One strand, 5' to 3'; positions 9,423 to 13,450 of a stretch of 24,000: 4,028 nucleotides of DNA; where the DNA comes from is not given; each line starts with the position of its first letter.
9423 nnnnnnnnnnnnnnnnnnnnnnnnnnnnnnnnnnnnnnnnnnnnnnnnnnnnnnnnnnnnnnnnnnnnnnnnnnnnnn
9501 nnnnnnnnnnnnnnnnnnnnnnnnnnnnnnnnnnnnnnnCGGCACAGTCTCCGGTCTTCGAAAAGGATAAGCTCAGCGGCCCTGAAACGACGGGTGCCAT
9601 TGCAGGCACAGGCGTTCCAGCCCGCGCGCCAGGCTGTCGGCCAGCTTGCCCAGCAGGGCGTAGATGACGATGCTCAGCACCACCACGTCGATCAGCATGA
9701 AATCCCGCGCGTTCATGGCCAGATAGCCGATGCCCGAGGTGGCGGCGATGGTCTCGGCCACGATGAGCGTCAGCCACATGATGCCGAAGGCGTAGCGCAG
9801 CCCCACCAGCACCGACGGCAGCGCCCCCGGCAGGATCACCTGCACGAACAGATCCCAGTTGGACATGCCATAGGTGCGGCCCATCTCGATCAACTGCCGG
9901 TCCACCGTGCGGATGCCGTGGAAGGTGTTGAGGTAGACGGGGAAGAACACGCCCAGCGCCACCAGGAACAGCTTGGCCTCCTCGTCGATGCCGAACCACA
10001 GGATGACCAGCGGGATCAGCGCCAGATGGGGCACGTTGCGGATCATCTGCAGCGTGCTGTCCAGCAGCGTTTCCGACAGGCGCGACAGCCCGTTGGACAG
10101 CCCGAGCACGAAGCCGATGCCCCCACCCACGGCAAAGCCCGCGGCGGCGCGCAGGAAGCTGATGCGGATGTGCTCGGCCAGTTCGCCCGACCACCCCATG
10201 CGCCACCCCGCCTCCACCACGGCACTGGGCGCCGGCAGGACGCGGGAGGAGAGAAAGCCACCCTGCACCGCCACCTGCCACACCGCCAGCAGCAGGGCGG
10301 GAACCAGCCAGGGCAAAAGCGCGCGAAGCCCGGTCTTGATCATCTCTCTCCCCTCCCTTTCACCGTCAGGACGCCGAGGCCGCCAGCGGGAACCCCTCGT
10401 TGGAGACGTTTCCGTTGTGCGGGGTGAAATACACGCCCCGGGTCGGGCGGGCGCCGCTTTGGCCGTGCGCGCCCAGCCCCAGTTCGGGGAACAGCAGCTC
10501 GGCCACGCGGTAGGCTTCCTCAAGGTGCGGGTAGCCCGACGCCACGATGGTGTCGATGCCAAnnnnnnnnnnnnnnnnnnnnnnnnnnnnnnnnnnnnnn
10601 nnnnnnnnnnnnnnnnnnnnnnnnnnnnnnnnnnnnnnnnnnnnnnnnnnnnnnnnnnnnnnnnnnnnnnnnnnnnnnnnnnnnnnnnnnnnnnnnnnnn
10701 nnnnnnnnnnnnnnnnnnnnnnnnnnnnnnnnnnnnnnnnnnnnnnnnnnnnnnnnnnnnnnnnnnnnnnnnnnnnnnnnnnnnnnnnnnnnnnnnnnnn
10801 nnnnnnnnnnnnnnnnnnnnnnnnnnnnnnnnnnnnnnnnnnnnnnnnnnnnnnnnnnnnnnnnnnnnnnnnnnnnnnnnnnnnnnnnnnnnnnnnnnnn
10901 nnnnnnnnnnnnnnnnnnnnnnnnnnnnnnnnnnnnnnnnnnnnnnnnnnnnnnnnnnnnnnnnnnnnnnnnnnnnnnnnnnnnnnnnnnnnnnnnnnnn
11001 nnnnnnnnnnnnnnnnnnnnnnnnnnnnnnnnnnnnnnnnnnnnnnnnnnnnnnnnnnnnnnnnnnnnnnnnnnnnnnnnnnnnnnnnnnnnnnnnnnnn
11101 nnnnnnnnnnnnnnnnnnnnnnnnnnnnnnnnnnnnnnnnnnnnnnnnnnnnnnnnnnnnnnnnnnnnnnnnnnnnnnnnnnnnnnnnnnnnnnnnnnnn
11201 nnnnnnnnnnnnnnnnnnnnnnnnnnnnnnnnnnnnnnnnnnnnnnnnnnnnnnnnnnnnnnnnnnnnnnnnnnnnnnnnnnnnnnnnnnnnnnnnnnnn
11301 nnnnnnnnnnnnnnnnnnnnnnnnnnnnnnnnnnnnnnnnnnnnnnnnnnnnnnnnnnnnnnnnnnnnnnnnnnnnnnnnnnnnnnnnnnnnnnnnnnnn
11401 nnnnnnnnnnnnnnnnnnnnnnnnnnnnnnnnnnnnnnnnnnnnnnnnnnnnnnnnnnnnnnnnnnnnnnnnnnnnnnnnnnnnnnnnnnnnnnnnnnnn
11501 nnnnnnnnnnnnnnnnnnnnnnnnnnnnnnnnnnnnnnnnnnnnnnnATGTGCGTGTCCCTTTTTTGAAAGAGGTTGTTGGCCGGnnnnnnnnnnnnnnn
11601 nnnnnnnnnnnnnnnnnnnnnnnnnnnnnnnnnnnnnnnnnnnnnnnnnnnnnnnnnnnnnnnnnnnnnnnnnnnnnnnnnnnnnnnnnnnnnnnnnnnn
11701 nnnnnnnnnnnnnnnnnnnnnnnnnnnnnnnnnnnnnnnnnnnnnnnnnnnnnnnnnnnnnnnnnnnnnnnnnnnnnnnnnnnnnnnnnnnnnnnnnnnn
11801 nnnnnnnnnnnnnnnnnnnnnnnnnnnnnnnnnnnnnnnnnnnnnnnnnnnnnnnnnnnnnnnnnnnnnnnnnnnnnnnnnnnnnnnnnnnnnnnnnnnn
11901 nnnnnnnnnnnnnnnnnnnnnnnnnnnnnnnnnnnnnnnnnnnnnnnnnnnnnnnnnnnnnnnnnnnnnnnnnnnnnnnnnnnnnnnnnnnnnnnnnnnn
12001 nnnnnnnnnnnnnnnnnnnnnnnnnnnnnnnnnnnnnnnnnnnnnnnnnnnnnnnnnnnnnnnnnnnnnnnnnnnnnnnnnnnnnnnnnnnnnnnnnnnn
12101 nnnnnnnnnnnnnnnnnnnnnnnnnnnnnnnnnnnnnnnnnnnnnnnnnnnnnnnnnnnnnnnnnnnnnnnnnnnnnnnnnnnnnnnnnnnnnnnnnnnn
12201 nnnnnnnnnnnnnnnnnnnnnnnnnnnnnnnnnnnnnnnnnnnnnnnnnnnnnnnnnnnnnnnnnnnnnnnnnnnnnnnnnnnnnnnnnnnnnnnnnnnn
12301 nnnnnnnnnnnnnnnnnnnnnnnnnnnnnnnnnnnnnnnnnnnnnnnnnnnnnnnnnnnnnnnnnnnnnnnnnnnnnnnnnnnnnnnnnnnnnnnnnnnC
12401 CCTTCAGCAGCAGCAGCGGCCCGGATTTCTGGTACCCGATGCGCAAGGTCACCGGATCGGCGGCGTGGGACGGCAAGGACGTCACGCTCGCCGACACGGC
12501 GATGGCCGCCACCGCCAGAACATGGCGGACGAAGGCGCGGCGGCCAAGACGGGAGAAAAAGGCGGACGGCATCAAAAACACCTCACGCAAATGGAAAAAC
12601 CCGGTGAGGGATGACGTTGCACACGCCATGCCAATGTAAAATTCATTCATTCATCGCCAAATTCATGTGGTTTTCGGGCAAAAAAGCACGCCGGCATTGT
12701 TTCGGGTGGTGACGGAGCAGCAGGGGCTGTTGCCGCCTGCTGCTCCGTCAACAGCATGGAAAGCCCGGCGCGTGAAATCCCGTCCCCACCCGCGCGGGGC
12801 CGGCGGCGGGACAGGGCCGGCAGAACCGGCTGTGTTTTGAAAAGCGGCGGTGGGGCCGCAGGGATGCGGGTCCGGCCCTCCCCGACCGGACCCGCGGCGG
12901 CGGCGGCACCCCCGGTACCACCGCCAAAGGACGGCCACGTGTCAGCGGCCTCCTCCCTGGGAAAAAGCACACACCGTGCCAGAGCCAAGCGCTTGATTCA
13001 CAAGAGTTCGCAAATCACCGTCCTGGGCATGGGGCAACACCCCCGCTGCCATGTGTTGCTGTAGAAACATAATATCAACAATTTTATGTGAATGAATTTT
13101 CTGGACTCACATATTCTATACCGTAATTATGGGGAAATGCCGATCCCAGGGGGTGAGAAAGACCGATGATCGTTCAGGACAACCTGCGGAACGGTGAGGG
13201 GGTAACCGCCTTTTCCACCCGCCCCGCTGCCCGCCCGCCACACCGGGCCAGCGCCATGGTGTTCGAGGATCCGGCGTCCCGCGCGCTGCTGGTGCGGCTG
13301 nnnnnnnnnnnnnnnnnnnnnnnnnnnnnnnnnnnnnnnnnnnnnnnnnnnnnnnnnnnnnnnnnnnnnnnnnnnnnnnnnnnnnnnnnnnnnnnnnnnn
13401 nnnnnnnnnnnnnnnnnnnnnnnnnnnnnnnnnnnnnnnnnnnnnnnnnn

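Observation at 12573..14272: ssuADCB appears to be driven by a sigma-54 promoter next to a divergent sensor-less (SfnR-like) activator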

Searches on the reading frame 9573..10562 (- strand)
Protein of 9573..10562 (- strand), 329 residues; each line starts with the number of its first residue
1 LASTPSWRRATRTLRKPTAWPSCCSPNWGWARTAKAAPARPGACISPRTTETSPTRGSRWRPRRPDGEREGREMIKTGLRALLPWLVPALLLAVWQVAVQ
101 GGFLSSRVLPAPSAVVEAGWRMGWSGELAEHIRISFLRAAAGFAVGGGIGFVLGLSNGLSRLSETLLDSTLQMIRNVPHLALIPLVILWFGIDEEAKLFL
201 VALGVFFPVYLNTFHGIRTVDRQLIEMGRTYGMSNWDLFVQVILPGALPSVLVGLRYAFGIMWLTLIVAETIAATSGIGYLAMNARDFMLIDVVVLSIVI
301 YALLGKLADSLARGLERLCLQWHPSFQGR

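Call 3: search_protein_families(library=pfam, proteins=[window:9573-10562:-])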
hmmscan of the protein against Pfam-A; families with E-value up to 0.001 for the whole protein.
window:9573-10562:- (329 aa): 1 family
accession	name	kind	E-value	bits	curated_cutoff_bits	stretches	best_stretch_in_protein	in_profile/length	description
PF00528.27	BPD_transp_1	-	1.2e-28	100.6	26.4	1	148-317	3-180/184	Binding-protein-dependent transport system inner membrane component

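Call 8: search_protein_families(library=ncbifam, proteins=[window:9573-10562:-])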
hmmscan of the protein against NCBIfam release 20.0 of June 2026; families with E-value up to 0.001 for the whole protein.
window:9573-10562:- (329 aa): 15 families
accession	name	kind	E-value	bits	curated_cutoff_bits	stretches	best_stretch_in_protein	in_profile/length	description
NF008470.0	PRK11365.1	equivalog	2.2e-108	361.6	347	1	77-327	7-257/263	aliphatic sulfonate ABC transporter permease SsuC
NF040733.1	ABC_perm_U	equivalog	1.1e-45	156.1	295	1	87-323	14-249/251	ABC transporter permease subunit SaoP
NF007545.0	PRK10160.1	equivalog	6.7e-39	134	342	1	89-324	32-272/275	taurine ABC transporter permease TauC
TIGR01183.1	ntrB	equivalog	1.1e-29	103.6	209.05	1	125-311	12-198/202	nitrate ABC transporter permease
NF008196.0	PRK10952.1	equivalog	1.2e-09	37.5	439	1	145-313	163-330/356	glycine betaine/L-proline ABC transporter permease ProW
TIGR03416.1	ABC_choXWV_perm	equivalog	1.6e-08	34.4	363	1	135-291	91-246/267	choline ABC transporter permease subunit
NF045470.1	Opp2B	equivalog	1.4e-07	31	350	1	218-304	194-283/300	nickel ABC transporter permease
TIGR02141.1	modB_ABC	equivalog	2.1e-06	27.5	182.6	1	201-274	86-164/208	molybdate ABC transporter permease subunit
NF011651.0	PRK15069.1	subfamily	3.2e-05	23.4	306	1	216-302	124-211/237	histidine ABC transporter permease HisM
NF006939.0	PRK09421.1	equivalog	0.0001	21.8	262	1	207-259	105-158/230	molybdate ABC transporter permease subunit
TIGR03226.1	PhnU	equivalog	0.00021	20.9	283.45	1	200-259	184-244/311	2-aminoethylphosphonate ABC transporter permease subunit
NF011624.0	PRK15050.1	equivalog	0.00021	20.5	247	1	213-255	180-222/297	2-aminoethylphosphonate ABC transporter permease subunit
NF040932.1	ABC_arch_GlcU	equivalog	0.00032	20.4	340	1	217-288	156-227/272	glucose ABC transporter permease GlcU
TIGR02139.1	permease_CysT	equivalog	0.00049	19.8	246.1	0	218-259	156-197/265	sulfate ABC transporter permease subunit CysT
NF007047.0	PRK09500.1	equivalog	0.00064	19.4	326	1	201-272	134-206/257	spermidine/putrescine ABC transporter permease PotC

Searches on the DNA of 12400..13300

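Call 7: search_rna_families(source=window, start=12400, end=13300, threshold=evalue, max_evalue=1)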
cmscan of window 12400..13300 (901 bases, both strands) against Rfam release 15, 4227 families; matches with E-value up to 1: 5.
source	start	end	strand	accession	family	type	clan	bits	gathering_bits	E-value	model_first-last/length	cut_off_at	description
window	12705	12755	-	RF03560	mir-3926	Gene; miRNA;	-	25.8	82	0.031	1-63/63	no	mir-3926 microRNA precursor family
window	12708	12752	+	RF01939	mir-761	Gene; miRNA;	-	25.2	82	0.012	1-65/65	no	mir-761 microRNA precursor family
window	12705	12755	-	RF01695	C4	Gene; antisense;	CL00128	23.9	45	0.053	1-87/87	no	C4 antisense RNA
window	12708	12752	-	RF01939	mir-761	Gene; miRNA;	-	21.4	82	0.13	1-65/65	no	mir-761 microRNA precursor family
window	12702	12761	+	RF04276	MIR4371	Gene; miRNA;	CL00144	18.5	110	0.36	1-158/158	no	MIR4371 microRNA precursor family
